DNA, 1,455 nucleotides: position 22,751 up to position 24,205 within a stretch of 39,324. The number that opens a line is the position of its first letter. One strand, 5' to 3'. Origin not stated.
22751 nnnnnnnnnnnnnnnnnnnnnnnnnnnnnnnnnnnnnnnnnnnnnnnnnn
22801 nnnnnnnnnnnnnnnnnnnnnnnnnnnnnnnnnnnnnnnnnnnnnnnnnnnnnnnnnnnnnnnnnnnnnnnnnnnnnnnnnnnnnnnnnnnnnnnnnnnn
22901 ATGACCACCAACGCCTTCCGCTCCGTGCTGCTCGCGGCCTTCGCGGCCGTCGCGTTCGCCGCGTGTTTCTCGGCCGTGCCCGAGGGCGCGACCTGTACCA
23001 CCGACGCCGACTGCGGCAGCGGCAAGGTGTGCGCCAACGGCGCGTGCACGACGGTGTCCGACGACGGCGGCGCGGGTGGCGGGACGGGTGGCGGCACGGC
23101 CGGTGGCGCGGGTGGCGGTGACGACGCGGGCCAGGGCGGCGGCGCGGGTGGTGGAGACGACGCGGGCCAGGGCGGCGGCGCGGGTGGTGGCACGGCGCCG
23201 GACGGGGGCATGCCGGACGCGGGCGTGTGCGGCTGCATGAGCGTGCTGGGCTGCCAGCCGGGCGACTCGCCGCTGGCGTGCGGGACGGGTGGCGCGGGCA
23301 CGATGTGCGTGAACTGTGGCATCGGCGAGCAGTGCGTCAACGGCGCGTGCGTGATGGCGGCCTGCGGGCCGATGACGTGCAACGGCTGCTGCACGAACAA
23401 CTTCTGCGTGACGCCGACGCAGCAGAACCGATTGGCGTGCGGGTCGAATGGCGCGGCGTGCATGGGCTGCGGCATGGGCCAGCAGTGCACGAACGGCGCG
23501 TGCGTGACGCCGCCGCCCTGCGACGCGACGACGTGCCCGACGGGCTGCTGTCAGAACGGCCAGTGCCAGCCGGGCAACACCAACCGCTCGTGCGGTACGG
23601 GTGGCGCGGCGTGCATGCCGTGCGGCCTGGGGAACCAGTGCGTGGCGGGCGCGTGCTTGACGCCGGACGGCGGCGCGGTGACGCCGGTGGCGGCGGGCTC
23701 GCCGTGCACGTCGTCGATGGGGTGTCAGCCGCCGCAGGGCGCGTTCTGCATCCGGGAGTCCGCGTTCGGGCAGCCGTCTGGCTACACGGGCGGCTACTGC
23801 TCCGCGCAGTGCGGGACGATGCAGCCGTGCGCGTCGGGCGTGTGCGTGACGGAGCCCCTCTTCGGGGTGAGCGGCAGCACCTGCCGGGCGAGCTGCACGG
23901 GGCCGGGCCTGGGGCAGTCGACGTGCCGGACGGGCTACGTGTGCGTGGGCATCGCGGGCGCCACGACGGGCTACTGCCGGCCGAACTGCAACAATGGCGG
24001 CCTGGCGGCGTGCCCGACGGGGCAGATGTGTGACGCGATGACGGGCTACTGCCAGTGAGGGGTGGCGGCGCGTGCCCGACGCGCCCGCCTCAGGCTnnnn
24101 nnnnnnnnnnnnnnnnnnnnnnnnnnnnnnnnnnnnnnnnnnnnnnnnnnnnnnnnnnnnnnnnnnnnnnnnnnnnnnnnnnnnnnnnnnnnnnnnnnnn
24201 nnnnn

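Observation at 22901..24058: Secreted lipoprotein built from about three 44-aa Cys-rich repeats (8 Cys per unit) after a Gly-rich spacer encoded by a 42-bp DNA duplication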

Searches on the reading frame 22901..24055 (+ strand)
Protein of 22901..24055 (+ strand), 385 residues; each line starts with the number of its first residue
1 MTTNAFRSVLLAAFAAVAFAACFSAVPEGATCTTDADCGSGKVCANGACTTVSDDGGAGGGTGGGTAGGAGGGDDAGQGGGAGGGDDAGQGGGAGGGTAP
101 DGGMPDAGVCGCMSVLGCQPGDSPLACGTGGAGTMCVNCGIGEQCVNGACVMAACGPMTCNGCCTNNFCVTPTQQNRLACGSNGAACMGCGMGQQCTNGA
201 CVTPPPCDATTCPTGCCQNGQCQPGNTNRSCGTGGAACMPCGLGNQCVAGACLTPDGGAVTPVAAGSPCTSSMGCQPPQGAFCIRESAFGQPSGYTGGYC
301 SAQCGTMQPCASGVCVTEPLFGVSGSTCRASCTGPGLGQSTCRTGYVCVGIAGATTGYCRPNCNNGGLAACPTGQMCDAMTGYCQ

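Call 5: search_protein_families(library=pfam, proteins=[window:22901-24055:+], max_evalue=10)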
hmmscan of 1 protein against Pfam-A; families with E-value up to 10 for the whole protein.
window:22901-24055:+ (385 aa): 3 families
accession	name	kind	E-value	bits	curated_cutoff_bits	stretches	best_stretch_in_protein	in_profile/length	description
PF23416.1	DUF7107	-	0.00032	21.4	24.6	1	21-50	18-47/48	Domain of unknown function (DUF7107)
PF04706.18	Dickkopf_N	-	0.00073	20.3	25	1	21-50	22-51/51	Dickkopf N-terminal cysteine-rich region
PF01683.23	EB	-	0.0033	17.9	24.3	2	21-50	11-40/52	EB module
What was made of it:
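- On Pfam DUF7107 / Dickkopf_N / EB: 21.4 / 20.3 / 17.9 bits on aa 21-50 (call 5).
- On Known protease-inhibitor or chitin-binding Cys-rich repeats (Kazal, TIL, antistasin, WAP, hevein): No such family is listed, even at E<=10 (call 5).
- There is no hit to any inhibitor family in Pfam, even at E<=10 (call 5). There is no Pfam metallothionein hit (call 5).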

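Call 6: search_protein_families(library=ncbifam, proteins=[window:22901-24055:+], max_evalue=10)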
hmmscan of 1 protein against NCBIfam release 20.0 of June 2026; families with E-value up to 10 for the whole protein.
window:22901-24055:+ (385 aa): 1 family
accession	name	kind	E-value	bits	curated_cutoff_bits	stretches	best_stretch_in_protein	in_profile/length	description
TIGR04201.1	Myxo_Cys_RPT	repeat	0.0028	17.7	25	1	32-49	5-22/22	Cys-rich repeat-containing protein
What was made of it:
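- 22994..23047 (+): N-terminal 4-Cys mini-domain (aa 32-49, C-x5-C-x5-C-x4-C), predicted as a beta-hairpin. It is absent or halved in some orthologues. Sub-threshold hits to DUF7107, Dickkopf_N, EB and TIGR04201 (calls 5, 6).
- On TIGR04201 Myxo_Cys_RPT (TraA-type Cys-rich repeat): 17.7 bits, one stretch, aa 32-49 only (call 6).
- On TraA-like receptors: There is no PA14 or MYXO-CTERM hit in Pfam or NCBIfam (calls 5, 6).
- On SitA-type OME-delivered lipoprotein toxins: No toxin domain was found in Pfam or NCBIfam (calls 5, 6).
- No peptidoglycan-binding domain was detected (calls 5, 6).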

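Call 9: find_homologous_proteins(query=window:22901-24055:+)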
Query window:22901-24055:+ (385 aa): 136 proteins with E <= 0.001 among 8000 candidates; the best 120 are listed.
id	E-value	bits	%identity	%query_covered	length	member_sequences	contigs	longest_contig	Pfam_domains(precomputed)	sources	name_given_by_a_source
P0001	3.3e-241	819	100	100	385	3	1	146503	-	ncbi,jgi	ncbi:MAG: hypothetical protein AB1730_28335 [Myxococcota bacterium]|jgi:hypothetical protein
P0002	5.6e-180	617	81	72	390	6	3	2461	-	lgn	-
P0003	5.9e-147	508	77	71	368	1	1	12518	-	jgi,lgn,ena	-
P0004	3.6e-116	407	73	71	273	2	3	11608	-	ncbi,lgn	ncbi:MAG: hypothetical protein AMXMBFR34_32710 [Myxococcaceae bacterium]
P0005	2.2e-94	335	59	72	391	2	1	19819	-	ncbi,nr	ncbi:MAG: hypothetical protein JNM17_08740 [Archangium sp.]|nr:hypothetical protein [Archangium sp.]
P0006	7.2e-94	333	59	72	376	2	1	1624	-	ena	-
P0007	2.6e-92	328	58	70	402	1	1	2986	-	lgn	-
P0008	2.5e-91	325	60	69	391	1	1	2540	-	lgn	-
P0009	2.9e-90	321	56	72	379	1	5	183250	-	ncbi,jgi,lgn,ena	-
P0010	2.2e-89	319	44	98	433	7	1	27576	-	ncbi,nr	ncbi:MAG: hypothetical protein MUC96_09390 [Myxococcaceae bacterium]|nr:hypothetical protein [Myxoco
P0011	6.1e-89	317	58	71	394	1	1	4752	-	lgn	-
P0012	2.5e-88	315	48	71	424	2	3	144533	-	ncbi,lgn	-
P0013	2.7e-88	315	46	70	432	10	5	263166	-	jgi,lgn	jgi:hypothetical protein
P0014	9.8e-87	310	51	99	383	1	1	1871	-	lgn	-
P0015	1.3e-86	309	58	69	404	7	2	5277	-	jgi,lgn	jgi:hypothetical protein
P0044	4.5e-70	255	42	60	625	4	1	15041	-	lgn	-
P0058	3.0e-59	219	41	55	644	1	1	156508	-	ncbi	-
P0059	4.9e-59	219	46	34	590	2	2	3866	-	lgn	-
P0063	2.8e-54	203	42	68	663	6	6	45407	-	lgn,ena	-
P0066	9.4e-52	195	48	31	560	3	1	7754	PF00168.37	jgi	jgi:hypothetical protein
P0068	7.7e-49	185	38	39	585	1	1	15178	-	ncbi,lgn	-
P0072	1.5e-38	151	37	64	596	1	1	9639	-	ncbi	-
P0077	1.8e-35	141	43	70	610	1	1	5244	-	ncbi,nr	ncbi:MAG: hypothetical protein JNM17_40830 [Archangium sp.]|nr:hypothetical protein [Archangium sp.]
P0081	1.2e-30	125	47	37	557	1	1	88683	PF00168.37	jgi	jgi:C2 domain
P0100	4.0e-13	67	35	81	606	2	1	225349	-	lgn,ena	-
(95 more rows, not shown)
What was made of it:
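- There are 136 homologues (call 9). The identical gene call exists in NCBI (call 9).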

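Call 12: find_encoding_contigs(protein=P0001, flank=10000, max_places=3)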
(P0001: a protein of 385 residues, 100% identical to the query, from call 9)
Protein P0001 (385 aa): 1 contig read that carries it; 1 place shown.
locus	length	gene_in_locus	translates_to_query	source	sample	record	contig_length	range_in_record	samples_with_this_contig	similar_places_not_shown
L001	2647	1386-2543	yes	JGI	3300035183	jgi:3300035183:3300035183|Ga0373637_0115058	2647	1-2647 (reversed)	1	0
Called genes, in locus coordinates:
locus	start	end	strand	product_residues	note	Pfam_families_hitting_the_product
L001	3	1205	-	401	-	?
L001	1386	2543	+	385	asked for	-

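Call 13: find_encoding_contigs(protein=P0009, flank=10000, max_places=3)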
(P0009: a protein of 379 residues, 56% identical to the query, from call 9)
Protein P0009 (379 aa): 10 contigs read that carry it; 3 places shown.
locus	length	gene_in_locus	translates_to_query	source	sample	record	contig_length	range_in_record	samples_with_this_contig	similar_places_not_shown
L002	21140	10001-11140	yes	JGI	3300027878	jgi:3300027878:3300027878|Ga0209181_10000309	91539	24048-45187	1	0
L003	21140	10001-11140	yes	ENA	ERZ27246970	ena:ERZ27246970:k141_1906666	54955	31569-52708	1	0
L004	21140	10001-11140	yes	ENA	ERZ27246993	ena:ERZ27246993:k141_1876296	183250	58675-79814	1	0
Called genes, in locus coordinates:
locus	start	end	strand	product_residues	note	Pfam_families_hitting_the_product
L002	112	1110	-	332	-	-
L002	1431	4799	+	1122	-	PF12705:PDDEXK_1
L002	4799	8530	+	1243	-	PF00580:UvrD-helicase, PF13245:AAA_19, PF13361:UvrD_C, PF13538:UvrD_C_2 (faint), PF12705:PDDEXK_1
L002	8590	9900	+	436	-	PF00709:Adenylsucc_synt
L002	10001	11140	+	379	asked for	-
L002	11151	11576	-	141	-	-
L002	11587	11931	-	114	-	-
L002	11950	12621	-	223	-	PF02586:SRAP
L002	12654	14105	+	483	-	PF06762:LMF1, PF25179:LMF1_C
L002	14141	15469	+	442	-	PF01565:FAD_binding_4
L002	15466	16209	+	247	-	PF00106:adh_short, PF08659:KR, PF13561:adh_short_C2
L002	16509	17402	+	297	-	PF07690:MFS_1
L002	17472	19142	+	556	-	PF07626:PSD3 (weak), PF07637:PSD5, PF07631:PSD4, PF07627:PSCyt3, PF07624:PSD2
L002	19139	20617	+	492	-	PF07586:HXXSHH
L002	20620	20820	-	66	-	-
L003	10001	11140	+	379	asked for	-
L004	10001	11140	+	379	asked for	-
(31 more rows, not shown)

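Call 17: search_solved_structures(query=A1, max_evalue=10, show_alignments=2)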
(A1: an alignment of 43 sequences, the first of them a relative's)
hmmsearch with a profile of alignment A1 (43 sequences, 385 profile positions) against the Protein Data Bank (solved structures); distinct sequences matched with E-value up to 10: 13.
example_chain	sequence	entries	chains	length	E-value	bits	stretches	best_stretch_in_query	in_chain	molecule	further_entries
4lad_B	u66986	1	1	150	0.011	18.2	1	13-89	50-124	E3 ubiquitin-protein ligase AMFR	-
2pk2_A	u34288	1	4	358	0.026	17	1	36-88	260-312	Cyclin-T1, Protein Tat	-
9dbd_A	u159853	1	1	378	0.36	13.2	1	36-71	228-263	Tet4 Variant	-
9dbf_A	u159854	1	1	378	0.36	13.2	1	36-71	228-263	Tet4 Variant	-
6isv_A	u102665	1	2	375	0.51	12.7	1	265-300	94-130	Acetophenone reductase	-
8e9y_A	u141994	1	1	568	0.52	12.7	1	46-84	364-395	Muscarinic acetylcholine receptor M3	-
8e9z_A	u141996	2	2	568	0.52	12.7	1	46-84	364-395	Muscarinic acetylcholine receptor M3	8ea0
7ojf_A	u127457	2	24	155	2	10.8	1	5-108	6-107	Outer membrane lipoprotein slyB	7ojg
8zx7_A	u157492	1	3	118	2.1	10.7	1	33-98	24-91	Spike protein S2'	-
9hih_L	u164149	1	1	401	3.7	9.9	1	49-87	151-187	mIL-2_LN35_S4B6_LC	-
2l6f_A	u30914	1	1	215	4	9.8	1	15-99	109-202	Focal adhesion kinase 1, linker1, Paxillin, linker2, Paxillin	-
9ymg_C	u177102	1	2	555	6.1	9.2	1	50-81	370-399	Kinesin-like protein KIF18A, DARPin fusion protein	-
6hyg_A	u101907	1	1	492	6.7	9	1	25-87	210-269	IgHG1 and IgHG4 hybrid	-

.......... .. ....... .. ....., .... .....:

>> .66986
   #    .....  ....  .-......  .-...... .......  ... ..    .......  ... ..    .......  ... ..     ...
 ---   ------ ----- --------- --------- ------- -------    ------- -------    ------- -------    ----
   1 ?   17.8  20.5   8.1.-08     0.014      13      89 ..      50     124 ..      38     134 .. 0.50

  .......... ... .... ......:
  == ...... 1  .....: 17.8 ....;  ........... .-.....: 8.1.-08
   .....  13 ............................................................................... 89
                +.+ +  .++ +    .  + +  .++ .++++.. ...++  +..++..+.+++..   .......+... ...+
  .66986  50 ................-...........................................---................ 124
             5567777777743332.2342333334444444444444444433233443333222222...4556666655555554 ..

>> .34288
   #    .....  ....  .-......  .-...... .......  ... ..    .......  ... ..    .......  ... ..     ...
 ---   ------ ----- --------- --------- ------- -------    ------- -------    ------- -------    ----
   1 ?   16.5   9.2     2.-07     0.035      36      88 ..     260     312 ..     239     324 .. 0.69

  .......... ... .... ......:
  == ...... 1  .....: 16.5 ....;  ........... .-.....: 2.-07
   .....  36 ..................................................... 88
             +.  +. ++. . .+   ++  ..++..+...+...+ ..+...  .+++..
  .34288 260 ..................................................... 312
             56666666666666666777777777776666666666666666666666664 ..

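Call 18: search_protein_families(library=pfam, proteins=[P0044, P0058, P0059, P0063, P0066, P0068, P0072, P0077, P0081, P0100], max_evalue=0.01)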
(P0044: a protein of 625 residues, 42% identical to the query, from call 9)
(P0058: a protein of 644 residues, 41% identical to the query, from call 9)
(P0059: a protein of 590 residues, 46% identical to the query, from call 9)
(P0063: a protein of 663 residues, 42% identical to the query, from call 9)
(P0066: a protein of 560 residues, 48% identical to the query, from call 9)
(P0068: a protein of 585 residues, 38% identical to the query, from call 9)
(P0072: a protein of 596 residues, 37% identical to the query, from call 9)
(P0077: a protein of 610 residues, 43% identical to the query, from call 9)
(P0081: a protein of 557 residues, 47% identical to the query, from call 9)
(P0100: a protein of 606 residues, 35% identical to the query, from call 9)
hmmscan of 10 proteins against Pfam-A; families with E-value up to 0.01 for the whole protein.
P0044 (625 aa): 0 families

P0058 (644 aa): 0 families

P0059 (590 aa): 0 families

P0063 (663 aa): 0 families

P0066 (560 aa): 1 family
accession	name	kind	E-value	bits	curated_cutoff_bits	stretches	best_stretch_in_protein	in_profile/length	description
PF00168.36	C2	-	1.9e-08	34.9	22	1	460-526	19-87/104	C2 domain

P0068 (585 aa): 0 families

P0072 (596 aa): 0 families

P0077 (610 aa): 0 families

P0081 (557 aa): 1 family
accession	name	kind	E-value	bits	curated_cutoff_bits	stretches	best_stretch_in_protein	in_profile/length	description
PF00168.36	C2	-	7.2e-08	33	22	1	438-523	2-86/104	C2 domain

P0100 (606 aa): 0 families
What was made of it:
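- In some relatives it is replaced by a C2 domain (call 18), as expected for an exchangeable terminal module.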

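Call 21: predict_structure(alignment_id=A1)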
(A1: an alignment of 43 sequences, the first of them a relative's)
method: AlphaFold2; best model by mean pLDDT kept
length: 385 residues; sequences in the alignment: 43
mean_pLDDT: 74.2   pTM: 0.40
mean pLDDT of the five models: 74.2, 70.8, 70.1, 69.2, 67.9
residues with pLDDT >= 90: 77; 70-90: 185; 50-70: 64; < 50: 59
segments of 3 or more residues with pLDDT < 50: 23-28, 57-63, 65-74, 76-108
pLDDT, mean of each block of 10 residues (from residue 1): 68 67 48 90 92 56 40 44 42 37 44 71 61 69 71 69 77 70 76 82 83 89 87 91 85 69 88 80 87 86 91 88 87 78 90 90 83 88 87
secondary structure, 60 per line:
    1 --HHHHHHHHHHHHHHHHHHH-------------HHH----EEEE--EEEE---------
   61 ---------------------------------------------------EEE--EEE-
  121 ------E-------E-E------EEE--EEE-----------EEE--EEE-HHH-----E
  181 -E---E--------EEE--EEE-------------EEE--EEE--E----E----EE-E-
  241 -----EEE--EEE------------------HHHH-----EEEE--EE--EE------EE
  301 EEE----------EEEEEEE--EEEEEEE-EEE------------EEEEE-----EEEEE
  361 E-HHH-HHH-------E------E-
elements in order: H3-21 E42-45 E48-51 E112-114 E117-119 E144-146 E149-151 E163-165 E168-170 E195-197 E200-202 E216-218 E221-223 E246-248 E251-253 H272-275 E281-284 E299-303 E314-320 E323-329 E331-333 E346-350 E356-361
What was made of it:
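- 22994..23047 (+): pLDDT about 90 (call 21).
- The repeats are predicted as beta-hairpins with pLDDT 70-90 (call 21). It is disordered (call 21). The AF2 whole-chain pTM is only 0.40 (call 21).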

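Call 27: fold_search(model_id=the predicted structure, library=pdb)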
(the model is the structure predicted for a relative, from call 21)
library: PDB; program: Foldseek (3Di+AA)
matches with E <= 10: 39; with E <= 0.001: 0
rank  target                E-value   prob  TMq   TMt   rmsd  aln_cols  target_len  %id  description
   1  1z3g_A                1.2e+00  0.02  0.07  0.13  15.7       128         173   16  Crystal structure of complex between Pvs25 and Fab fragment of malaria transmission blocking antibody 2A8 (released 2005-12-06)
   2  3zxc_A                2.2e+00  0.07  0.07  0.30  11.5        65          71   22  E69 deletion mutant single insulin-like growth factor binding domain protein (SIBD-1) from Cupiennius salei (released 2012-06-06)
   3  8hpy_A                2.6e+00  0.01  0.09  0.08  16.6       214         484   13  Crystal structure of human LGI1-ADAM22 complex (released 2023-12-13)
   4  3tw5_A                3.1e+00  0.14  0.07  0.08   3.5        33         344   33  Crystal structure of the GP42 transglutaminase from Phytophthora sojae (released 2011-10-12)
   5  6s3y_A                3.3e+00  0.02  0.07  0.16  11.8       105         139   10  CBDP35 SeMet structure (released 2020-07-15)
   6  1t60_E                3.3e+00  0.01  0.04  0.07  14.5        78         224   15  Crystal structure of Type IV collagen NC1 domain from bovine lens capsule (released 2004-09-21)
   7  7v3p_A                3.5e+00  0.04  0.09  0.05  10.8       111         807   18  Cryo-EM structure of the IGF1R/insulin complex (released 2022-08-17)
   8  6thj_H                3.8e+00  0.01  0.07  0.16  11.4       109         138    9  CBDP35 Native structure (released 2020-12-02)
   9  2mt8_MODEL_1_A        4.0e+00  0.44  0.07  0.56   3.3        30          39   30  Solution structure MTAbl13, a grafted MCoTI-II (released 2015-10-14)
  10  6s4s_A                4.0e+00  0.01  0.07  0.16  11.7       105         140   10  CBDP35 Native structure (released 2020-07-15)
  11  6i31_B                4.5e+00  0.13  0.07  0.47   2.8        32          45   31  Crystal structure of the tick chemokine-binding protein Evasin-3 (released 2019-06-19)
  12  1m3d_F                5.4e+00  0.01  0.04  0.06  13.8        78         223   12  Structure of Type IV Collagen NC1 Domains (released 2003-01-07)
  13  2lqk_MODEL_1_A        5.8e+00  0.02  0.05  0.20   8.7        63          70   16  NMR solution structure of the N-terminal domain of the CdnL protein from Thermus thermophilus (released 2012-08-01)
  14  7wk8_A                6.2e+00  0.01  0.06  0.20   8.0        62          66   13  SARS-CoV-2 Omicron spike protein SD1 in complex with S3H3 Fab (released 2022-01-26)
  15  5vl7_B                6.2e+00  0.01  0.08  0.07  13.1       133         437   15  PCSK9 complex with Fab33 (released 2017-08-16)
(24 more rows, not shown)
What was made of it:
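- Closest known: Eukaryotic rod-like Cys-rich repeat regions. Same: The best, non-significant Foldseek alignments were to such proteins (Pvs25, IGF1R, SIBD-1, Dkk4; call 27).
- Tried and rejected: Foldseek of the full model against the PDB gave nothing below E=1 (call 27).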

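Call 29: search_protein_families(library=ncbifam, alignment_id=A1, max_evalue=0.1)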
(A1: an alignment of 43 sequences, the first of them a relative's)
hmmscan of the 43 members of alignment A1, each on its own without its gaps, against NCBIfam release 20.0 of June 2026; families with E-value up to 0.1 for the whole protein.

A. member 1, P0001 (385 aa): 1 family
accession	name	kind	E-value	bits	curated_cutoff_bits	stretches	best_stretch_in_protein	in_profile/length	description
TIGR04201.1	Myxo_Cys_RPT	repeat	0.0028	17.7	25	1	32-49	5-22/22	Cys-rich repeat-containing protein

B. families by the number of members that match (of 43 scanned): 1 family
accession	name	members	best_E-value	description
TIGR04201.1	Myxo_Cys_RPT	5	0.0022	Cys-rich repeat-containing protein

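Call 40: find_related_loci(query=A3, collection=genome_contigs, flank=8000)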
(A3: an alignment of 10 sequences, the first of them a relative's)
Query A3 (385 aa) in genome_contigs; peptide patterns used: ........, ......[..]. (x = any residue, [..] = any of these).
64 stretches matched a pattern; 29 encode a relative of the query (tblastn E <= 1e-3); 29 distinct loci.
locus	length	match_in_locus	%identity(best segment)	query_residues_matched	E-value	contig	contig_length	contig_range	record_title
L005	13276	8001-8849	59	109-384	2e-88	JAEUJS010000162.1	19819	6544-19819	MAG: Archangium sp. isolate new MAG-75 k141_3395875, whole genome shotgun sequence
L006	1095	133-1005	57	110-385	7e-90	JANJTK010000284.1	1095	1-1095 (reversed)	MAG: Burkholderiaceae bacterium isolate RX1_metabat.bin.57 RX1_k141_587392, whole genome shotgun sequence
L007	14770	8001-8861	56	106-385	5e-81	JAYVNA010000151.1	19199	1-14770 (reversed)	MAG: Archangium sp. isolate GL65_DN_concoct_113 GL65_DN_concoct_113_150, whole genome shotgun sequence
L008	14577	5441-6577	49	10-385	6e-80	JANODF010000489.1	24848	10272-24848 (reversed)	MAG: Archangium sp. isolate VAR_17_metabat_192 VAR_17_k141_1635659, whole genome shotgun sequence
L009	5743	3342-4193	56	110-385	3e-77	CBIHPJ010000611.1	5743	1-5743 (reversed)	MAG TPA_asm: uncultured Myxococcales bacterium isolate SRR18156209_binner23_Refined_20 genome assembly, contig: ERZ27336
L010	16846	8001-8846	56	110-385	2e-76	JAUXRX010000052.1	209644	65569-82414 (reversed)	MAG: Archangium sp. isolate C12_metabat.bin.17_sub C12_k141_149127, whole genome shotgun sequence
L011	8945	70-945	51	110-385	2e-76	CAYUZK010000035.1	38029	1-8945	MAG TPA_asm: uncultured Archangium sp. isolate SRP319275_co1_276 genome assembly, contig: NODE_846_length_38029_cov_8.75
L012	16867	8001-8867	54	110-385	9e-76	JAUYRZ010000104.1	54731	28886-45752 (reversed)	MAG: Archangium sp. isolate C5_metabat.bin.21 C5_k141_186672, whole genome shotgun sequence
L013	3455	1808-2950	47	10-385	2e-73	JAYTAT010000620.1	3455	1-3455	MAG: Archangium sp. isolate GFS_13965 GFS_13965_619, whole genome shotgun sequence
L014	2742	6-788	60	124-384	6e-74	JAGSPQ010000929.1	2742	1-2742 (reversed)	MAG: Myxococcaceae bacterium isolate CTSoil_096 scaffold_112748, whole genome shotgun sequence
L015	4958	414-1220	54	110-377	1e-72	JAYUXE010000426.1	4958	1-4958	MAG: Archangiaceae bacterium isolate GL132_DN_concoct_262 GL132_DN_concoct_262_425, whole genome shotgun sequence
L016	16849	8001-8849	59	109-384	1e-83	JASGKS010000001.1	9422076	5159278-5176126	MAG: Archangium sp. isolate 5N606 JMF-2111-06-0005.ont.bin.606_0, whole genome shotgun sequence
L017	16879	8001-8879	54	105-385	2e-77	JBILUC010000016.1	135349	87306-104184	MAG: Archangium sp. isolate ME2018-07-27_3300044621_group8_bin65 Rohwer_bin1477_scaffold_41_c1, whole genome shotgun seq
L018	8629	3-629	56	184-384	1e-51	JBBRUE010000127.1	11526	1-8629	MAG: Myxococcales bacterium isolate La3_concoct.158 La3_concoct.158_K_724851_L_11526_cov_13.2929, whole genome shotgun s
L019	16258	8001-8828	76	109-385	5e-122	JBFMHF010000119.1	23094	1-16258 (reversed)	MAG: Myxococcota bacterium isolate MAG316 MAG316_119, whole genome shotgun sequence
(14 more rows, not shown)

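Call 61: find_encoding_contigs(protein=P0002, flank=3000, max_places=3)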
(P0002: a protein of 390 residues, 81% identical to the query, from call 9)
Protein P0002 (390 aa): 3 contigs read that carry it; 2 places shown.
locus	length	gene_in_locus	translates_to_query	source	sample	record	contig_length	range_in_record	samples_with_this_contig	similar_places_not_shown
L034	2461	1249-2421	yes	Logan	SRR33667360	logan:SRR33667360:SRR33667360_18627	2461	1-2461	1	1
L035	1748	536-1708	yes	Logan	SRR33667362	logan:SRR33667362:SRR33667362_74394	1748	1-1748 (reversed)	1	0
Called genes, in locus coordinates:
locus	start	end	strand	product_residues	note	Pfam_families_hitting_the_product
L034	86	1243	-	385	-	PF13483:Lactamase_B_3 (weak), PF12706:Lactamase_B_2 (weak)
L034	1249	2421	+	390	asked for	-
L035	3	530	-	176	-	?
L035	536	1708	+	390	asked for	-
